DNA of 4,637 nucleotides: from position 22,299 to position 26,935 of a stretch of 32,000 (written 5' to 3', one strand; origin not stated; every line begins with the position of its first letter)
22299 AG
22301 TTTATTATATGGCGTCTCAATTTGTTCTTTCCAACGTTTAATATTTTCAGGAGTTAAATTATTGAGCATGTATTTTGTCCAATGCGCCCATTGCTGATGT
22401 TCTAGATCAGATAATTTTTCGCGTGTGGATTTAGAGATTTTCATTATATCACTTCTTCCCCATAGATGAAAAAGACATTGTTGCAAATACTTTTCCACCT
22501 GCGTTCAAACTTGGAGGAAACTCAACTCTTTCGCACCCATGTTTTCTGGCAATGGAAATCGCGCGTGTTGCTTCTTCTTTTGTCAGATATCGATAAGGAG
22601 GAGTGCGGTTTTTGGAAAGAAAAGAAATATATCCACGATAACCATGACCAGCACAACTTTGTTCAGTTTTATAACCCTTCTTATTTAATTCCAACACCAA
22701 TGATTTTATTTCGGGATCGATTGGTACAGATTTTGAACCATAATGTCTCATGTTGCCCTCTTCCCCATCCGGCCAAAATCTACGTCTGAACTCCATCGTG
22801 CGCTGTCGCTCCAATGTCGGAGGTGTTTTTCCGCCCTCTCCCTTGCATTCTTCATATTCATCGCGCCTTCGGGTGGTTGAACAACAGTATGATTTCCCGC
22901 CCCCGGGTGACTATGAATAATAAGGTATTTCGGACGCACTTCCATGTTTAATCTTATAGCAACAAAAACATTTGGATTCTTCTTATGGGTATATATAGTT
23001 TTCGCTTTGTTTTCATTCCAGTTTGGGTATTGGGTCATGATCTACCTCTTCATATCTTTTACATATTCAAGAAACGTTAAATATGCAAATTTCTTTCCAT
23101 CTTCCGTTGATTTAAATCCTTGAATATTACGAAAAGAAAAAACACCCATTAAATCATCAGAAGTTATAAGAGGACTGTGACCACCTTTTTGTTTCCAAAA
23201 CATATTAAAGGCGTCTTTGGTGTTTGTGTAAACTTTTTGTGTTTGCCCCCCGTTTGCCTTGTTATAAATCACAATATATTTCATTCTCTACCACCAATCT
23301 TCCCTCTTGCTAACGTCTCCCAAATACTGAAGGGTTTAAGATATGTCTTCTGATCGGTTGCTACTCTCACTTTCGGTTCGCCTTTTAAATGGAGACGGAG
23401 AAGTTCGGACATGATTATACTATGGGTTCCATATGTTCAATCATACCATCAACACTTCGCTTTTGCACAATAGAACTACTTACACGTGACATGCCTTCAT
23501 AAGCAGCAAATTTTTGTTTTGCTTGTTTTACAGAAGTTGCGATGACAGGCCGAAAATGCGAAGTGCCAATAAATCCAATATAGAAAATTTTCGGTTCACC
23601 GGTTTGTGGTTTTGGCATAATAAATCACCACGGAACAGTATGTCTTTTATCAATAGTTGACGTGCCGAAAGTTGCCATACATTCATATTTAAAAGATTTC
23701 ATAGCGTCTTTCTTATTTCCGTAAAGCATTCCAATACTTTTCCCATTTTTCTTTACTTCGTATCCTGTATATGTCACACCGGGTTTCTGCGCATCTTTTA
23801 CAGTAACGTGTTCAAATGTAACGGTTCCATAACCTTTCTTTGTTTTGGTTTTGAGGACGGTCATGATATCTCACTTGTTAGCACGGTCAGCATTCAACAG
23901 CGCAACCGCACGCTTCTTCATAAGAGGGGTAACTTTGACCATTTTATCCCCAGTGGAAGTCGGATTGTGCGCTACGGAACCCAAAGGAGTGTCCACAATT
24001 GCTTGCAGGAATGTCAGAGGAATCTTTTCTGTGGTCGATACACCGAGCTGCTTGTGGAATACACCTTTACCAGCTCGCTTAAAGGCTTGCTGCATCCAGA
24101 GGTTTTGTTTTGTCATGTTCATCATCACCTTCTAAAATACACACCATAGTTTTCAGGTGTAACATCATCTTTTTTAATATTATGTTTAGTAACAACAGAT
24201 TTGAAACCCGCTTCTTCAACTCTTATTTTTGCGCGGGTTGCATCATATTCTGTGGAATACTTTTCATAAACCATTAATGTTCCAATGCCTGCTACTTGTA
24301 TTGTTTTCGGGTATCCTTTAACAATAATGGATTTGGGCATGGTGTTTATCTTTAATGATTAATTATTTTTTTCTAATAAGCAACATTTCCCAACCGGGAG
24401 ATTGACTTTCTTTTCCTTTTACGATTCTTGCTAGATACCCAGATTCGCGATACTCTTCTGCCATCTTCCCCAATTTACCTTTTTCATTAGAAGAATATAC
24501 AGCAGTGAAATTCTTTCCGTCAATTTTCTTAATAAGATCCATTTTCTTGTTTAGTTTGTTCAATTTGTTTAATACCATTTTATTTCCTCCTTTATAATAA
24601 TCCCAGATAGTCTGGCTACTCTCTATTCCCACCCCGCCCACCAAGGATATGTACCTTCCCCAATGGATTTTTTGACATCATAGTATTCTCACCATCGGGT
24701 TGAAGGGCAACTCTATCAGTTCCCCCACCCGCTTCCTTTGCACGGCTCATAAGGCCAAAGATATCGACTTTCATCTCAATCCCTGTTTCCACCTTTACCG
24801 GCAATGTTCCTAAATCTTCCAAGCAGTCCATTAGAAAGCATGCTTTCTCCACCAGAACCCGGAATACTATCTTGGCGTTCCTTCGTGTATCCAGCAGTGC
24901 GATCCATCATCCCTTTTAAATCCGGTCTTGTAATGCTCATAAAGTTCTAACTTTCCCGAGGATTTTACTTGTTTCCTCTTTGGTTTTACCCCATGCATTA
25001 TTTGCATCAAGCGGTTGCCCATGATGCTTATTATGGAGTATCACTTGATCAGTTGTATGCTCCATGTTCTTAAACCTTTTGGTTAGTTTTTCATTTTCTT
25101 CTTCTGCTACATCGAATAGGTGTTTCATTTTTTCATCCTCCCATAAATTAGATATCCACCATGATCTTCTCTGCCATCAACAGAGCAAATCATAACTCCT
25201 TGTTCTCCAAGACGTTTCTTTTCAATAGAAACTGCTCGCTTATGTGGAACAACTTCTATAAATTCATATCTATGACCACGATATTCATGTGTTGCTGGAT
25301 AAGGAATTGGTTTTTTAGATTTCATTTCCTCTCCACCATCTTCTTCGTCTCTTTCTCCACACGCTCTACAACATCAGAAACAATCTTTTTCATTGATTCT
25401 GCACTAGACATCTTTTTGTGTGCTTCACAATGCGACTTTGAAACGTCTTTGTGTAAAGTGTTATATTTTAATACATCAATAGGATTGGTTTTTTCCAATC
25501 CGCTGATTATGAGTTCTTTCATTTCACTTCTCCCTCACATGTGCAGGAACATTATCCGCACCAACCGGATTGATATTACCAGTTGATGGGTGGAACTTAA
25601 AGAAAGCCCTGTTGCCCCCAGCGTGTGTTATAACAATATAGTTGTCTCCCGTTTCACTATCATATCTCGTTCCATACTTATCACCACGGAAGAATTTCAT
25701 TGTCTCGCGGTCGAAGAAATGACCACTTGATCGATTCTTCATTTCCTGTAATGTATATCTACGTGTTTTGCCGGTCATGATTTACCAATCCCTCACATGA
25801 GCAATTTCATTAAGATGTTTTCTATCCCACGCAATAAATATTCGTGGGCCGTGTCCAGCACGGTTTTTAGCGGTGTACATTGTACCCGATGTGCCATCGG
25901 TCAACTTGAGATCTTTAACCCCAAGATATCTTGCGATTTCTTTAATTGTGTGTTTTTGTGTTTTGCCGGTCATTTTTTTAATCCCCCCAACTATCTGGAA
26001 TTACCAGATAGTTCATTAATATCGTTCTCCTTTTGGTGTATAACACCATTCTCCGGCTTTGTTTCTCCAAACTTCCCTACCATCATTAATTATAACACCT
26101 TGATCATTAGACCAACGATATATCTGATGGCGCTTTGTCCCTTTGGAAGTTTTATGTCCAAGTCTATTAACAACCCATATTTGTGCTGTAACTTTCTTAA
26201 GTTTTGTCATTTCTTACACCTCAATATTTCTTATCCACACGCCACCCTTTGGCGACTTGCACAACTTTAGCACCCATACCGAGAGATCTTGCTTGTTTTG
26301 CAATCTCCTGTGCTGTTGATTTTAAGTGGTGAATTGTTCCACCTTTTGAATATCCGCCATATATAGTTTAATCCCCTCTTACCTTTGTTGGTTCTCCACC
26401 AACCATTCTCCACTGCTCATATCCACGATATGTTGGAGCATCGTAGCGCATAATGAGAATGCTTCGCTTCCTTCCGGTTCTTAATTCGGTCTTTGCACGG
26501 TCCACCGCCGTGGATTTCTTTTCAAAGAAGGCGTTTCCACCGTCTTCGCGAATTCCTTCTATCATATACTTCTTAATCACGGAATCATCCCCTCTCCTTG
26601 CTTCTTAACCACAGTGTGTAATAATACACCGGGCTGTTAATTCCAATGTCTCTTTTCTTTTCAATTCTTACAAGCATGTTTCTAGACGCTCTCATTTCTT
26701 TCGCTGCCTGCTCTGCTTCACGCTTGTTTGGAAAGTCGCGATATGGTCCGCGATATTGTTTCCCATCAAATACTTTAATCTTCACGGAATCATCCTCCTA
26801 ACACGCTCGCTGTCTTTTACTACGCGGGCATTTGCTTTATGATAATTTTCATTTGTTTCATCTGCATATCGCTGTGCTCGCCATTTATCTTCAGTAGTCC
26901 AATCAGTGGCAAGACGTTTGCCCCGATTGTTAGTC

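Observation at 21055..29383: At least 16 copies of a diverged 55-75 aa protein module in one 8.3-kb operon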

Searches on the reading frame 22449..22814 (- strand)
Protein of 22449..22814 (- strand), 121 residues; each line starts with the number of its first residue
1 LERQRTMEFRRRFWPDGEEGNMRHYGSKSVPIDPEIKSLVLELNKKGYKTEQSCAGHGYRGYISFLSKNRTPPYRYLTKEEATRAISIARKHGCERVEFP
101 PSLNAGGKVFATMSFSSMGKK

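Call 75: search_protein_families(library=pfam, max_evalue=0.001, proteins=[window:22449-22814:-])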
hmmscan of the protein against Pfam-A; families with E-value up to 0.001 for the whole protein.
window:22449-22814:- (121 aa): 0 families

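Call 85: search_protein_families(library=phrogs, max_evalue=0.001, proteins=[window:22449-22814:-])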
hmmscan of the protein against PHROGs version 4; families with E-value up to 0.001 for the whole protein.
window:22449-22814:- (121 aa): 0 families

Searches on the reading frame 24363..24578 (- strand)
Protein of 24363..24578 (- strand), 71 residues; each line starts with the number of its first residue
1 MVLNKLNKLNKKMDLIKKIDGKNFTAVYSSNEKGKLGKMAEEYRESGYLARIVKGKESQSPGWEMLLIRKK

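Call 5: search_protein_families(library=pfam, max_evalue=1, proteins=[window:24363-24578:-])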
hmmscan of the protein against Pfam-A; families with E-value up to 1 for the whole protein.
window:24363-24578:- (71 aa): 2 families
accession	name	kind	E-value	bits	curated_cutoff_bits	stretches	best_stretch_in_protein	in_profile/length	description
PF08649.15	DASH_Dad1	-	0.12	13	31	1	2-27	20-44/55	DASH complex subunit Dad1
PF18743.7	AHJR-like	-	0.21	11.6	26.1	1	29-52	6-29/123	REase_AHJR-like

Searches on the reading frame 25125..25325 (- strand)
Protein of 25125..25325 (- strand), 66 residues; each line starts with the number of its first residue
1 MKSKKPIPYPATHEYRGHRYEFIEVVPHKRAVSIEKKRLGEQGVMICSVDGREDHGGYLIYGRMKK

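Call 5: search_protein_families(library=pfam, max_evalue=1, proteins=[window:25125-25325:-])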
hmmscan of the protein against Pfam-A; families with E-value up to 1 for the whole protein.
window:25125-25325:- (66 aa): 0 families

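Call 59: find_encoding_contigs(protein=window:25125-25325:-, flank=10000, max_places=4)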
Protein window:25125-25325:- (66 aa): 4 contigs read that carry it; 4 places shown.
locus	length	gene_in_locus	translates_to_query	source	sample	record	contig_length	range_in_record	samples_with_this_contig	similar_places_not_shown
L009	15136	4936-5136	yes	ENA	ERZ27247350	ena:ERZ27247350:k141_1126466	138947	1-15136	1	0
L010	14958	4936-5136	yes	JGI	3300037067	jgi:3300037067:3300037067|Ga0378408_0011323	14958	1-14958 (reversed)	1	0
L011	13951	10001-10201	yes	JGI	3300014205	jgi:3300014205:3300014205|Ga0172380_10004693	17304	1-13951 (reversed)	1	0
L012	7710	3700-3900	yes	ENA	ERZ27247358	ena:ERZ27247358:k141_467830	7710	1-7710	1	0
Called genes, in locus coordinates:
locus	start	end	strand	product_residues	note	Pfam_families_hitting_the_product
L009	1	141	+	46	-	?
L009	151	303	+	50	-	-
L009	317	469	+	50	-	-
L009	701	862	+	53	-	-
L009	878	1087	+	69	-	-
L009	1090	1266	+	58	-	-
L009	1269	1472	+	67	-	-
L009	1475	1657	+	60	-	-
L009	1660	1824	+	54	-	-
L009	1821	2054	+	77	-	-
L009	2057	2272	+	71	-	-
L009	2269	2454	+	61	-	-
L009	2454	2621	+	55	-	-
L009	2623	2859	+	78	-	-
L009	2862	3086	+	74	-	-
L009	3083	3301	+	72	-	-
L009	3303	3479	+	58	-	-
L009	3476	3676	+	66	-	-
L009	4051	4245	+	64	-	-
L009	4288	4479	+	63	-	-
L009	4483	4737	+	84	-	-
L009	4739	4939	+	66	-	-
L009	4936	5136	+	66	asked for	-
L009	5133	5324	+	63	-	-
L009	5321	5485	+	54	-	-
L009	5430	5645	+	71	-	-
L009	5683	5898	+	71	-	-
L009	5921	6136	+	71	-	-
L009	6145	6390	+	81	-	-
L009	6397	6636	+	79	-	-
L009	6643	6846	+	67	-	-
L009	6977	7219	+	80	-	-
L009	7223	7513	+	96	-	-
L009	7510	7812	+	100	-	-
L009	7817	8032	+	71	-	-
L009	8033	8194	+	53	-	-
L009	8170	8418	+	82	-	-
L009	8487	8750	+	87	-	-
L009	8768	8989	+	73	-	-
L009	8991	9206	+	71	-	-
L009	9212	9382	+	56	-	-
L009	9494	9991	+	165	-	-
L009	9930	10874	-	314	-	-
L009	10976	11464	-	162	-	-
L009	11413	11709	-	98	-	-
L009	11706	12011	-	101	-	-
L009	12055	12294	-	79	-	-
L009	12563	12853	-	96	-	-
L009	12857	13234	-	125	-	-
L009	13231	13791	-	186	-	-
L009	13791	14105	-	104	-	-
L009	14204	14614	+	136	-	-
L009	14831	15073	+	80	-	-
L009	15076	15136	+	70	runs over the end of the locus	-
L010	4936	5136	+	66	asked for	-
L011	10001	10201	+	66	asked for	-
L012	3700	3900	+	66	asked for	-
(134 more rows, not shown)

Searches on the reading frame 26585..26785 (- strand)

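Call 5: search_protein_families(library=pfam, max_evalue=1, proteins=[window:26585-26785:-])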
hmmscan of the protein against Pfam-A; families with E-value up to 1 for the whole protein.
window:26585-26785:- (66 aa): 2 families
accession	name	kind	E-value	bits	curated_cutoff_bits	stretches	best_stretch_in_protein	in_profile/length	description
PF12518.13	DUF3721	-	0.069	13.4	27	1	18-31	1-14/33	Protein of unknown function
PF14657.12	Arm-DNA-bind_4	-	0.12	12.4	22.3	1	17-32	24-39/47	Arm DNA-binding domain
